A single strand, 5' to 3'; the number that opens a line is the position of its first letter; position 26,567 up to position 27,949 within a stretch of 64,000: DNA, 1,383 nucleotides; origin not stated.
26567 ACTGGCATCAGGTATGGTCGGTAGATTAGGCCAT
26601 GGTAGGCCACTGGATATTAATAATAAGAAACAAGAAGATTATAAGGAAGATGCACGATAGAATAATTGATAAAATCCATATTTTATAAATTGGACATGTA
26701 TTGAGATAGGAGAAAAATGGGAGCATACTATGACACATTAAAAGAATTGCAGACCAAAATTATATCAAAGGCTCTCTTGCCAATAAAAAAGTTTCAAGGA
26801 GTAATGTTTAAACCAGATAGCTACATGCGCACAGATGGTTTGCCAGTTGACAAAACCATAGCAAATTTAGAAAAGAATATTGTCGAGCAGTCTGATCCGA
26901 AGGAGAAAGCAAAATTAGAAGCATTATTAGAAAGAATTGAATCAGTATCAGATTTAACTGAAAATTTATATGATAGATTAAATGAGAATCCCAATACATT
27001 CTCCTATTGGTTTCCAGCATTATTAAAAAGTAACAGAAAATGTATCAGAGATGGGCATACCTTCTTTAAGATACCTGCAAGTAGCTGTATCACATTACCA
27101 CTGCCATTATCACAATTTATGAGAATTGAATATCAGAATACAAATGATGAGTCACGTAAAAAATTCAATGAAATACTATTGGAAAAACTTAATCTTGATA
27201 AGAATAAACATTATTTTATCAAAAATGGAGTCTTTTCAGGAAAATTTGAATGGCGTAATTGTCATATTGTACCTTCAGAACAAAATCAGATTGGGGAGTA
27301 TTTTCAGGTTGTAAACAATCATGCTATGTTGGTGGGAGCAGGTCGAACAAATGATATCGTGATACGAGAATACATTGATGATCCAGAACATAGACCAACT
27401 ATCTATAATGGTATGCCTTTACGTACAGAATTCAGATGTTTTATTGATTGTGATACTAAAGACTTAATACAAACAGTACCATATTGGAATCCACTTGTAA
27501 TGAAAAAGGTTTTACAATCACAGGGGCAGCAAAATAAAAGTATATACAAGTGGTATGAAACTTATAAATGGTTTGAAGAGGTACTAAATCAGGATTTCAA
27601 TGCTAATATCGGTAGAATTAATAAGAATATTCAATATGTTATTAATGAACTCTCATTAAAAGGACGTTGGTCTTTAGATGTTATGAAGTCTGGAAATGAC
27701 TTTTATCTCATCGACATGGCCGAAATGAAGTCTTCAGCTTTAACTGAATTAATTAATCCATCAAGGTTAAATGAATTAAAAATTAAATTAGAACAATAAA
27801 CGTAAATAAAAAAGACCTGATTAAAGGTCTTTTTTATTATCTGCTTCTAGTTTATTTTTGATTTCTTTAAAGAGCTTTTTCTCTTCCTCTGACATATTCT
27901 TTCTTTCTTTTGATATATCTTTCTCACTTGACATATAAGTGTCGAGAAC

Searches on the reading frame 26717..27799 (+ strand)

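Call 23: search_protein_families(library=phrogs, proteins=[window:26717-27799:+], max_evalue=0.00001)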
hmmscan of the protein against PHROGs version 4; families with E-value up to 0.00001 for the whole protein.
window:26717-27799:+ (360 aa): 1 family
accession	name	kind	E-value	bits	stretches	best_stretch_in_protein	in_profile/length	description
phrog_12834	-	unknown function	1e-82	279.3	1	48-348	49-340/345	-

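Call 95: search_protein_families(library=padloc, proteins=[window:26717-27799:+], max_evalue=0.001)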
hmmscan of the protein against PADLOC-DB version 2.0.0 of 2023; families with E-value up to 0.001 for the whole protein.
window:26717-27799:+ (360 aa): 0 families
